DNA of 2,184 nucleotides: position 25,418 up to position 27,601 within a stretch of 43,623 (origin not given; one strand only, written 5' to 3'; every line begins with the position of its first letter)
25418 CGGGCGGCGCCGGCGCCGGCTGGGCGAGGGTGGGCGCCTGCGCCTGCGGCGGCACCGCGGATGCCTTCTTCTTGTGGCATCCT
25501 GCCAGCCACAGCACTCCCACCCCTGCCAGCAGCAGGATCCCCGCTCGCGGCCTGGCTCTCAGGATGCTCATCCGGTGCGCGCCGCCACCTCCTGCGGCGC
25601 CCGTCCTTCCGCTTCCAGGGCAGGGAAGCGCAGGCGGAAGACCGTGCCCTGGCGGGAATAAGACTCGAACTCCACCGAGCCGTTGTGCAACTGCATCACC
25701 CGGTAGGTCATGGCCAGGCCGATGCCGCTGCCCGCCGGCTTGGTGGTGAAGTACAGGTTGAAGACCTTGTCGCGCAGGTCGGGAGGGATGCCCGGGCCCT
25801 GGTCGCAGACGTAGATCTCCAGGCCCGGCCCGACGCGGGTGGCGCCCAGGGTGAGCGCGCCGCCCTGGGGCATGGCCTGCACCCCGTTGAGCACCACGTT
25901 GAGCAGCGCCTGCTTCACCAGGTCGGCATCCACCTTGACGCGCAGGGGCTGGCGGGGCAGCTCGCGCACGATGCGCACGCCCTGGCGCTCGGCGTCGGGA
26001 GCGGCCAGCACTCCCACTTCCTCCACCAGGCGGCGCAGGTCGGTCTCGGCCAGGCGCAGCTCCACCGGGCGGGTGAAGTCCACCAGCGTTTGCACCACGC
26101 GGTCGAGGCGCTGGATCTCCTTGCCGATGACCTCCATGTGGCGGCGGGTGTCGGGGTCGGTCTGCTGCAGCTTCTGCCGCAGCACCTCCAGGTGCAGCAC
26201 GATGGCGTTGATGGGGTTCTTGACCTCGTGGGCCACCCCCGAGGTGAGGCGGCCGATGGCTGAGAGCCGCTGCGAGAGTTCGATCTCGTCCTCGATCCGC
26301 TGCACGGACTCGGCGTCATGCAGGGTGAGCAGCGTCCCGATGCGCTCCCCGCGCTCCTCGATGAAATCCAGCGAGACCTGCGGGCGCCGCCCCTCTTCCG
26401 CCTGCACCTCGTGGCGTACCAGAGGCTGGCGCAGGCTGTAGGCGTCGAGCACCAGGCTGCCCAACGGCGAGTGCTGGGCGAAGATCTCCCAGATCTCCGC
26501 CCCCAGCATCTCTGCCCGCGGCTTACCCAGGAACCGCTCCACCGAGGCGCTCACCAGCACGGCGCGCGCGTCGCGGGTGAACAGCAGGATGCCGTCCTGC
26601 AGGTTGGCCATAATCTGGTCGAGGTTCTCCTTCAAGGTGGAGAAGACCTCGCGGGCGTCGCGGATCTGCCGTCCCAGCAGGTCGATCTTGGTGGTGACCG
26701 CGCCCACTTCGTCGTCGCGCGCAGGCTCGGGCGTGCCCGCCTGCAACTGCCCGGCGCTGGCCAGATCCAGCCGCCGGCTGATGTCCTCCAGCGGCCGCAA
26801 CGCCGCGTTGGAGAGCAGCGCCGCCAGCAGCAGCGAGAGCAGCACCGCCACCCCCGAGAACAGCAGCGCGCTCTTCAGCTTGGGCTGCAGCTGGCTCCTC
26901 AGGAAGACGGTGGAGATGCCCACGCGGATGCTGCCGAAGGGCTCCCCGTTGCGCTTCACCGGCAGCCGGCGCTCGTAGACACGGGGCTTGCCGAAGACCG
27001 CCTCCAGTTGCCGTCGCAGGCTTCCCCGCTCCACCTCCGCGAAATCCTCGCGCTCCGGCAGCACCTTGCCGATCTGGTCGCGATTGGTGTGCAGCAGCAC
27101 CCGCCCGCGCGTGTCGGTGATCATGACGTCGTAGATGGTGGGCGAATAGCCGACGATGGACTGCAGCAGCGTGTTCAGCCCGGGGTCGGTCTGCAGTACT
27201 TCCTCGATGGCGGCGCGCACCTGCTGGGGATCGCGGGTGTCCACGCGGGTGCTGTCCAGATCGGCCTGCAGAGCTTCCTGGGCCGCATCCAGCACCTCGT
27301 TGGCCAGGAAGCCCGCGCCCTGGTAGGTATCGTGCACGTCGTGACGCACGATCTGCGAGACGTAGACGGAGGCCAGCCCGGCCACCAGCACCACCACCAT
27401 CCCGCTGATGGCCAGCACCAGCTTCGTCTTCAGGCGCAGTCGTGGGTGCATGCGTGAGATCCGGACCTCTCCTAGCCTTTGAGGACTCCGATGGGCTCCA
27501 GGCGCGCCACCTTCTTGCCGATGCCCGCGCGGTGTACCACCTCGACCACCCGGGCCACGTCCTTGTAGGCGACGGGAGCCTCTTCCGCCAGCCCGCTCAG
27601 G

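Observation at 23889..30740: Archease-RtcB RNA-ligase module embedded between a sigma54 response regulator and its membrane sensor kinase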

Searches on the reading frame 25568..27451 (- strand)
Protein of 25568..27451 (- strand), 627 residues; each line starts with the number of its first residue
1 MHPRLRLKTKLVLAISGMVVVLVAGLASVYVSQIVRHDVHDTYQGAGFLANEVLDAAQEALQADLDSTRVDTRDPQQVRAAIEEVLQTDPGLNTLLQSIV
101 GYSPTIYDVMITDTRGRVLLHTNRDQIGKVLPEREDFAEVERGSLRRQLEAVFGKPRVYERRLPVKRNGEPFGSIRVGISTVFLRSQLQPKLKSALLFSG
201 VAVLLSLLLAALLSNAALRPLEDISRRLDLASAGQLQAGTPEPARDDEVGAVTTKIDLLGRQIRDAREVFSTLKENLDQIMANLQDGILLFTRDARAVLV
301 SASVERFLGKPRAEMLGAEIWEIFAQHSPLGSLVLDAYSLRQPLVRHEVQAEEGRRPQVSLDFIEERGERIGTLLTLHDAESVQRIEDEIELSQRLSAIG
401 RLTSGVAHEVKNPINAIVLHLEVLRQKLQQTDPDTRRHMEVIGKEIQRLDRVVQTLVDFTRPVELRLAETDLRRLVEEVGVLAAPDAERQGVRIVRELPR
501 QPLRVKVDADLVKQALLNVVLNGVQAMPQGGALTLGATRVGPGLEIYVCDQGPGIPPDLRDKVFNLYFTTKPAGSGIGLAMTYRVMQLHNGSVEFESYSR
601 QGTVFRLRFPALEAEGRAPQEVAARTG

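Call 4: search_protein_families(library=pfam, proteins=[window:25568-27451:-], max_evalue=0.01)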
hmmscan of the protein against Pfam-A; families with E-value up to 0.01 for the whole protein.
window:25568-27451:- (627 aa): 8 families
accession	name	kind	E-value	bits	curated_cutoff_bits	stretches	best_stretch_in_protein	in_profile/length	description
PF02518.31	HATPase_c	-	3.8e-19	69.6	26.4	1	508-611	2-109/111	Histidine kinase-, DNA gyrase B-, and HSP90-like ATPase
PF00512.31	HisKA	-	6.5e-12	45.8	26.9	1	400-461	3-62/66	His Kinase A (phospho-acceptor) domain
PF17203.10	sCache_3_2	-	7.4e-09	36.3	28.4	1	76-188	25-135/140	Single cache domain 3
PF00989.32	PAS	-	0.00034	21.1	22.6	1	276-325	2-51/113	PAS fold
PF08448.16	PAS_4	-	0.0008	20.1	23.1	1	283-380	3-105/110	PAS fold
PF13581.12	HATPase_c_2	-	0.0031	18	27.4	0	515-608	39-126/127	Histidine kinase-like ATPase domain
PF10090.15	HPTransfase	-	0.0045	17.2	22.9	0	514-558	34-78/123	Histidine phosphotransferase C-terminal domain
PF13426.13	PAS_9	-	0.0081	16.9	27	0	286-329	2-44/103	PAS domain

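Call 5: search_protein_families(library=ncbifam, proteins=[window:25568-27451:-], max_evalue=0.01)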
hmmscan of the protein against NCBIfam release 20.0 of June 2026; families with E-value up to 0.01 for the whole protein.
window:25568-27451:- (627 aa): 77 families (the best 25 are shown)
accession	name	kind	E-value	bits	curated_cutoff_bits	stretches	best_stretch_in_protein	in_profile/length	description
NF008468.0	PRK11360.1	equivalog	3.4e-80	270.2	646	1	149-614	150-611/616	two-component system sensor histidine kinase AtoS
NF007688.0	PRK10364.1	equivalog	6.3e-56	190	479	1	380-611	221-451/460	two-component system sensor histidine kinase ZraS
NF033092.0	HK_WalK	equivalog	6.3e-43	147.2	725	1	78-610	59-593/594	cell wall metabolism sensor histidine kinase WalK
NF046044.1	PnpS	equivalog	1.8e-39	135.9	400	1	221-610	2-390/390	two-component system histidine kinase PnpS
NF010411.0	PRK13837.1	equivalog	2.3e-36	125.1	647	1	379-622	430-686/828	two-component system VirA-like sensor kinase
NF053867.1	SprKinKinDBac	equivalog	7.6e-34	117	775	1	391-611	278-497/500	sporulation kinase KinD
NF008312.0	PRK11100.1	equivalog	4.4e-32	111.5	356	1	403-611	260-474/477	two-component system sensor histidine kinase CreC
NF052574.1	HisKinEspCMyxo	equivalog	2.2e-31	108.8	1200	1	277-619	286-645/785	serine histidine kinase EspC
NF010076.0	PRK13557.1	subfamily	2e-30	105.8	631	1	385-623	149-406/540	histidine kinase famiy protein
NF046020.1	HisKinCckABruc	equivalog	2.7e-28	98.3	1000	1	383-617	464-713/868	cell cycle histidine kinase CckA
NF046026.1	HisKinCckACaul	equivalog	5.5e-28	97.5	1000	1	373-620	276-541/678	cell cycle histidine kinase CckA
TIGR01386.1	cztS_silS_copS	subfamily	3.4e-27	95.5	292.55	2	401-610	243-457/457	heavy metal sensor histidine kinase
TIGR02966.1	phoR_proteo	equivalog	3.4e-27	95.3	334.2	1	272-609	3-333/333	phosphate regulon sensor histidine kinase PhoR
NF052573.1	HisKinEspAMyxo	equivalog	3.7e-27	94.7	1400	1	280-621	259-621/755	serine histidine kinase EspA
NF047874.1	MASE3_PAS_HK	subfamily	1.1e-26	93.8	560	1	254-615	244-629/655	MASE3 domain-containing sensor histidine kinase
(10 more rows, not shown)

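Call 13: find_homologous_proteins(query=window:25568-27451:-, max_evalue=1e-30)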
Query window:25568-27451:- (627 aa): 7998 proteins with E <= 1e-30 among 8000 candidates; the best 120 are listed.
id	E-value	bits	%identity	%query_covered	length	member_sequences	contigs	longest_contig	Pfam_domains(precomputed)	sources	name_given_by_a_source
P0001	0.0e+0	1313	98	100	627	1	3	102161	PF02518.32,PF00512.32,PF17203.11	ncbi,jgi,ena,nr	ncbi:MAG TPA: ATP-binding protein [Terriglobales bacterium]|nr:ATP-binding protein [Terriglobales ba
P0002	0.0e+0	1209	90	100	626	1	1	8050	PF02518.32,PF00512.32,PF17203.11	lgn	-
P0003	0.0e+0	1191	89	100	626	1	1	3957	PF02518.32,PF00512.32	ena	-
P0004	0.0e+0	1176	88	99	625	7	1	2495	PF08448.17,PF02518.32,PF00512.32,PF17203.11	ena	-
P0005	5.3e-280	948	71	100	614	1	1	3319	PF08448.17,PF02518.32,PF00512.32,PF00989.32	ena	-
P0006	1.3e-270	917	70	99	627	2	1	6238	PF02518.32,PF00512.32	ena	-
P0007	4.8e-270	915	69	99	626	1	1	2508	PF02518.32,PF00512.32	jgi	jgi:PAS domain S-box-containing protein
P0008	6.7e-261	885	68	99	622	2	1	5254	PF08448.17,PF02518.32,PF00512.32,PF00989.32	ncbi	-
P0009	4.5e-260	883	68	99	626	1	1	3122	PF02518.32,PF00512.32,PF00989.32,PF17203.11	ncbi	-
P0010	6.9e-260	882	67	99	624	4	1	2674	PF02518.32,PF00512.32,PF00989.32,PF17203.11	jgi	jgi:PAS domain S-box-containing protein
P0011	1.1e-259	881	67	99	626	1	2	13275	PF02518.32,PF00512.32,PF00989.32,PF17203.11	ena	-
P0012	1.3e-259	881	68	99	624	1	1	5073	PF02518.32,PF00512.32,PF00989.32,PF17203.11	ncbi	-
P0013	4.3e-259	879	67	99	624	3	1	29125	PF02518.32,PF00512.32,PF17203.11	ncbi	-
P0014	1.6e-258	877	68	99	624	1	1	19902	PF02518.32,PF00512.32,PF17203.11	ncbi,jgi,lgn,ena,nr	ncbi:MAG TPA: ATP-binding protein [Terriglobales bacterium]|nr:ATP-binding protein [Terriglobales ba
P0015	6.7e-258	875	66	99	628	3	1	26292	PF02518.32,PF00512.32,PF17203.11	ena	-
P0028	8.9e-255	865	66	99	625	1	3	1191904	PF08448.17,PF02518.32,PF00512.32,PF00989.32,PF17203.11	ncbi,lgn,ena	ncbi:MAG: ATP-binding protein [Terriglobales bacterium]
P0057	1.7e-250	851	65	99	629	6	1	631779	PF08448.17,PF02518.32,PF00512.32,PF00989.32,PF17203.11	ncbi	-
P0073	2.3e-248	844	63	99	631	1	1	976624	PF08448.17,PF02518.32,PF00512.32,PF00989.32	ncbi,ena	-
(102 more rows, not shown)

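Call 14: find_encoding_contigs(protein=P0028, flank=8000, max_places=2)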
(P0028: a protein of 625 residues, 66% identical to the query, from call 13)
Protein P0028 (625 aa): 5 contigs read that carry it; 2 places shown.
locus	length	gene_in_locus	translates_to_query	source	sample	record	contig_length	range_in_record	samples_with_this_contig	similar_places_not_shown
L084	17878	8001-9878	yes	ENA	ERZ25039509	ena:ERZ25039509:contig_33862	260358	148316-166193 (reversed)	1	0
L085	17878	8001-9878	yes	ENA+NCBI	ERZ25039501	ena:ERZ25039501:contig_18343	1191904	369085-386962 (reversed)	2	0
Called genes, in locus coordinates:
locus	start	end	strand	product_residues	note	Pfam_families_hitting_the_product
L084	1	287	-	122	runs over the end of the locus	PF01797:Y1_Tnp (weak)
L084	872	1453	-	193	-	-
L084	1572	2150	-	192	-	PF01797:Y1_Tnp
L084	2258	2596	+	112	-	PF07883:Cupin_2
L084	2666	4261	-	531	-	PF13505:OMP_b-brl, PF13927:Ig_3 (faint), PF00691:OmpA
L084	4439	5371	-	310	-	PF03400:DDE_Tnp_IS1 (faint)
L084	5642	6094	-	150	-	-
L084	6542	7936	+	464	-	PF00072:Response_reg, PF00158:Sigma54_activat, PF14532:Sigma54_activ_2, PF01078:Mg_chelatase (faint), PF07728:AAA_5, PF25601:AAA_lid_14, PF02954:HTH_8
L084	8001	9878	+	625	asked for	PF17203:sCache_3_2 (weak), PF00989:PAS (faint), PF08448:PAS_4 (weak), PF00512:HisKA, PF02518:HATPase_c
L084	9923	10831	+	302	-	PF00691:OmpA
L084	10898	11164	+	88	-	PF21956:DUF6922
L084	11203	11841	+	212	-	PF08843:AbiEii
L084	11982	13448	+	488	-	PF01523:PmbA_TldD_1st, PF19289:PmbA_TldD_3rd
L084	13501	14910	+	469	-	PF01523:PmbA_TldD_1st (weak), PF19290:PmbA_TldD_2nd (weak), PF19289:PmbA_TldD_3rd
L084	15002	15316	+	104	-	PF07238:PilZ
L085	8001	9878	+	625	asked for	PF17203:sCache_3_2 (weak), PF00989:PAS (faint), PF08448:PAS_4 (weak), PF00512:HisKA, PF02518:HATPase_c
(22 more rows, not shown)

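Call 15: find_encoding_contigs(protein=P0073, flank=8000, max_places=2)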
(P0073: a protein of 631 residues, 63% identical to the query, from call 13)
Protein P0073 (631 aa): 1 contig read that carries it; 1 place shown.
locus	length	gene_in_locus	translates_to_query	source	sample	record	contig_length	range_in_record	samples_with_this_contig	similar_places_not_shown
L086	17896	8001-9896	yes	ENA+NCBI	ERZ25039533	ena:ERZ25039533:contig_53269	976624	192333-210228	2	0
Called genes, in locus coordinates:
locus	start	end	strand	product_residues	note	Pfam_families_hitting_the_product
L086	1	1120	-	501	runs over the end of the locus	PF00512:HisKA, PF02518:HATPase_c, PF00072:Response_reg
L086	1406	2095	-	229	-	-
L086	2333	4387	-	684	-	PF14870:PSII_BNR (faint), PF13088:BNR_2 (faint), PF02012:BNR (faint), PF03174:CHB_HEX_C (faint), PF25852:DUF6242_C (faint), PF15902:Sortilin-Vps10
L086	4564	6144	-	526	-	PF00801:PKD (faint), PF18911:PKD_4 (faint), PF00691:OmpA (weak)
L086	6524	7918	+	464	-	PF00072:Response_reg, PF00158:Sigma54_activat, PF14532:Sigma54_activ_2, PF07728:AAA_5, PF25601:AAA_lid_14, PF02954:HTH_8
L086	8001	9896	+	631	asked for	PF00989:PAS (weak), PF08448:PAS_4 (weak), PF00512:HisKA, PF02518:HATPase_c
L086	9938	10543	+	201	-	-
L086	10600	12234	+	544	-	-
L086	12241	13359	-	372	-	PF07719:TPR_2 (faint)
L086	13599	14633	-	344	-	PF00158:Sigma54_activat, PF01078:Mg_chelatase (faint), PF14532:Sigma54_activ_2, PF25601:AAA_lid_14, PF02954:HTH_8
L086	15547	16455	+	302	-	PF00512:HisKA, PF02518:HATPase_c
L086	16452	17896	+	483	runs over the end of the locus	PF00072:Response_reg, PF00158:Sigma54_activat, PF00493:MCM (weak), PF14532:Sigma54_activ_2, PF07728:AAA_5 (weak), PF25601:AAA_lid_14, PF02954:HTH_8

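Call 16: find_encoding_contigs(protein=P0057, flank=8000, max_places=2)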
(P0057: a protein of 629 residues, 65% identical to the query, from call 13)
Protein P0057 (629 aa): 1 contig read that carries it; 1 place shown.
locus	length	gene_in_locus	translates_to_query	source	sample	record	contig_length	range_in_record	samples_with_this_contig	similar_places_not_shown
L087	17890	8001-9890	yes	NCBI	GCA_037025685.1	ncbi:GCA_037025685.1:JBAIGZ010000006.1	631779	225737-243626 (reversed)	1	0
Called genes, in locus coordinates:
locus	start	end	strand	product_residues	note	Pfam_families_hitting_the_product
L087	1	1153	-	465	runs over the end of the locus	PF00072:Response_reg, PF13191:AAA_16 (faint), PF00158:Sigma54_activat, PF01078:Mg_chelatase (faint), PF14532:Sigma54_activ_2, PF07728:AAA_5, PF25601:AAA_lid_14, PF02954:HTH_8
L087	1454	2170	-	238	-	PF13441:Gly-zipper_YMGG (faint)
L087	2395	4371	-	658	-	PF14870:PSII_BNR (faint), PF25852:DUF6242_C (faint), PF02012:BNR (faint), PF15902:Sortilin-Vps10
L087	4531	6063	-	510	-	PF18911:PKD_4 (faint), PF00801:PKD (faint), PF13927:Ig_3 (faint), PF22352:K319L-like_PKD (faint), PF00691:OmpA (weak)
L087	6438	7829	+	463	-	PF00072:Response_reg, PF00158:Sigma54_activat, PF01078:Mg_chelatase (faint), PF14532:Sigma54_activ_2, PF07728:AAA_5, PF25601:AAA_lid_14, PF02954:HTH_8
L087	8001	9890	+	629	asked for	PF17203:sCache_3_2 (weak), PF00989:PAS (faint), PF08448:PAS_4 (weak), PF00512:HisKA, PF02518:HATPase_c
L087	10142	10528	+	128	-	-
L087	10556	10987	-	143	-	-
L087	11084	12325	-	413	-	PF05239:PRC (faint), PF03448:MgtE_N, PF00571:CBS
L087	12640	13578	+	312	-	PF13489:Methyltransf_23, PF08241:Methyltransf_11, PF08242:Methyltransf_12, PF13649:Methyltransf_25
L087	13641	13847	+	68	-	PF03459:TOBE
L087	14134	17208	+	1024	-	PF02743:dCache_1, PF00989:PAS, PF08448:PAS_4, PF13426:PAS_9, PF00512:HisKA, PF02518:HATPase_c, PF00072:Response_reg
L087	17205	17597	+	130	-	PF00072:Response_reg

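Call 18: find_related_loci(query=window:25568-27451:-, collection=metagenome_contigs, flank=6000)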
Query window:25568-27451:- (627 aa) in metagenome_contigs; peptide patterns used: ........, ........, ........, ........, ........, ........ (x = any residue, [..] = any of these).
336 stretches matched a pattern; 296 encode a relative of the query (tblastn E <= 1e-3); the best 80 are kept; 80 distinct loci.
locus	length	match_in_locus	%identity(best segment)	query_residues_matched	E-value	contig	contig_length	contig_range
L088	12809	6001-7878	98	1-626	0e+0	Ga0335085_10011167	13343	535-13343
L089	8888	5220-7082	68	4-625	0e+0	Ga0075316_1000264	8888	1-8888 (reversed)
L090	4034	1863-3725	68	4-625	0e+0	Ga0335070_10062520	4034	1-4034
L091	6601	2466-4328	66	4-625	0e+0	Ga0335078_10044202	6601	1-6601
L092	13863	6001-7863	66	4-625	0e+0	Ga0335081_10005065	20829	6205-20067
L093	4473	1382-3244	66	4-625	0e+0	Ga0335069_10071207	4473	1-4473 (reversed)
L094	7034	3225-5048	64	4-610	0e+0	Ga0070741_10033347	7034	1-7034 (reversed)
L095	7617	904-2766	65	4-625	0e+0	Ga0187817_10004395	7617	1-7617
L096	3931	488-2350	65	4-625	0e+0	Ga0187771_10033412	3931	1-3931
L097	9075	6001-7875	66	1-620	0e+0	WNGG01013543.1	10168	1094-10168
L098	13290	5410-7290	63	1-626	0e+0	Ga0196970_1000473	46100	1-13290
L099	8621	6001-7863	65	4-625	0e+0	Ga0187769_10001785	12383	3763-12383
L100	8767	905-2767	65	4-625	0e+0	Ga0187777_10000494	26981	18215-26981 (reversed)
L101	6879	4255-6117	65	4-625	0e+0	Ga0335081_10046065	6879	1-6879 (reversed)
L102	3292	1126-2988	65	4-625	0e+0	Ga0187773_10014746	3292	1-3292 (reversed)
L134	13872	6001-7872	60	4-626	0e+0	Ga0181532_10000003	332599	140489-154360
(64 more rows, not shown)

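Call 22: search_protein_families(library=pfam, proteins=[L134:61-1257:+, L134:1335-2225:-, L134:2318-3109:-, L134:4071-4838:-, L134:4683-5408:+, L134:7981-8661:+, L134:9155-11503:+, L134:11725-13098:+], max_evalue=0.001)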
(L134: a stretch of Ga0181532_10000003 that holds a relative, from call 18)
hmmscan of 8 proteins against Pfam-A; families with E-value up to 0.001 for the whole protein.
L134:61-1257:+ (398 aa): 2 families
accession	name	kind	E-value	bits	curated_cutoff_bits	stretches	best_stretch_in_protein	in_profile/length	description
PF01571.26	GCV_T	-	4.1e-59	200.3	25.6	1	20-242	12-240/255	Aminomethyltransferase folate-binding domain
PF08669.17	GCV_T_C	-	7e-14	51.9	25.9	1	310-388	5-79/80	Glycine cleavage T-protein C-terminal barrel domain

L134:1335-2225:- (296 aa): 0 families

L134:2318-3109:- (263 aa): 0 families

L134:4071-4838:- (255 aa): 0 families

L134:4683-5408:+ (241 aa): 1 family
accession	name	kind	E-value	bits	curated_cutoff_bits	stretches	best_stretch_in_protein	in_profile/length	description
PF04366.17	Ysc84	-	4.3e-26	91.6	25.1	1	115-236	2-127/127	Las17-binding protein actin regulator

L134:7981-8661:+ (226 aa): 0 families

L134:9155-11503:+ (782 aa): 3 families
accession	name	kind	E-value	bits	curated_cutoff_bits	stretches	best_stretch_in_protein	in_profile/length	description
PF13493.11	DUF4118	-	3.4e-25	88.3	28.4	1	311-414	5-107/107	Domain of unknown function (DUF4118)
PF02518.31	HATPase_c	-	7.2e-25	88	26.4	1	667-775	2-109/111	Histidine kinase-, DNA gyrase B-, and HSP90-like ATPase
PF00512.31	HisKA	-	2.5e-11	43.9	26.9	1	556-621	2-65/66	His Kinase A (phospho-acceptor) domain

L134:11725-13098:+ (457 aa): 1 family
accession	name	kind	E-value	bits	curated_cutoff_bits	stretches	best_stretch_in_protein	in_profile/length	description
PF00149.33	Metallophos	-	6.4e-11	43.5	21.5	1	131-331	29-190/191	Calcineurin-like phosphoesterase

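Call 28: find_encoding_contigs(protein=P0002, flank=8000, max_places=2)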
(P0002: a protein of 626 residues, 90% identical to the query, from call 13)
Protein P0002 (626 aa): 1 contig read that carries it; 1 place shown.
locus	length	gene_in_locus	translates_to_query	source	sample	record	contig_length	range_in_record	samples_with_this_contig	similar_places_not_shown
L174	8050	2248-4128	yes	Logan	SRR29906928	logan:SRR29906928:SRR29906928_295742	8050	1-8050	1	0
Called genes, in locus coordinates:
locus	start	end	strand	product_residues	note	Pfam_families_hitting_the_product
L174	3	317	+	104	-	?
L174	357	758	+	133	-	PF01951:Archease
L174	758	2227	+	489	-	PF01139:RtcB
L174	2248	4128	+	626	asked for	PF17203:sCache_3_2 (faint), PF00512:HisKA, PF02518:HATPase_c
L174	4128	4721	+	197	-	-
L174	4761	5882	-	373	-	PF14559:TPR_19 (faint), PF07719:TPR_2 (faint), PF13428:TPR_14 (faint)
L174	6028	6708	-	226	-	-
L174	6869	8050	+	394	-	?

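Call 29: find_encoding_contigs(protein=P0006, flank=6000, max_places=2)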
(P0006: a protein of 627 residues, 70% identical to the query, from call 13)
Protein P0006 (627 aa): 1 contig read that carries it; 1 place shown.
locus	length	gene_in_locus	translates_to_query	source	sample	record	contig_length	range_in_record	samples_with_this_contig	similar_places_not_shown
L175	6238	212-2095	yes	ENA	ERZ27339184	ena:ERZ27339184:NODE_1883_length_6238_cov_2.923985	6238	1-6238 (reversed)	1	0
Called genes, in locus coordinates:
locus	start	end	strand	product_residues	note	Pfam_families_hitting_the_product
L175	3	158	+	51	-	?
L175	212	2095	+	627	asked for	PF00512:HisKA, PF02518:HATPase_c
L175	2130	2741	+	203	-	-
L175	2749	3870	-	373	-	PF13428:TPR_14 (faint), PF13424:TPR_12 (faint), PF07719:TPR_2 (faint)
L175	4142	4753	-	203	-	-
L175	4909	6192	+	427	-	PF05977:MFS_3, PF07690:MFS_1, PF13347:MFS_2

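Call 60: search_protein_families(library=padloc, proteins=[window:25568-27451:-], max_evalue=0.001)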
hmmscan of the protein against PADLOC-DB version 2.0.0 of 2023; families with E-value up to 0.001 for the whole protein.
window:25568-27451:- (627 aa): 0 families

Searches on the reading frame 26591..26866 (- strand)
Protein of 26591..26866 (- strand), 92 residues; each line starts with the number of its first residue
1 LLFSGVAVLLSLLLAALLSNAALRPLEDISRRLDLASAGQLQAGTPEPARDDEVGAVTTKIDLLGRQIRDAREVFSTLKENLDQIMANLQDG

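Call 50: search_protein_families(library=pfam, proteins=[window:26591-26866:-], max_evalue=5)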
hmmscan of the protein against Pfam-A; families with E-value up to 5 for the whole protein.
seq(92 aa): 2 families
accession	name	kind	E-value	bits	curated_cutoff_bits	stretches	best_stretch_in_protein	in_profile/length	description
PF05531.17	NPV_P10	-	0.046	14.7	29.8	1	52-91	11-53/75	Nucleopolyhedrovirus P10 protein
PF00672.30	HAMP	-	0.54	11.1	25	1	17-62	1-45/53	HAMP domain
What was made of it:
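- Checked: HAMP is only a sub-threshold match (E 0.54, call 50).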
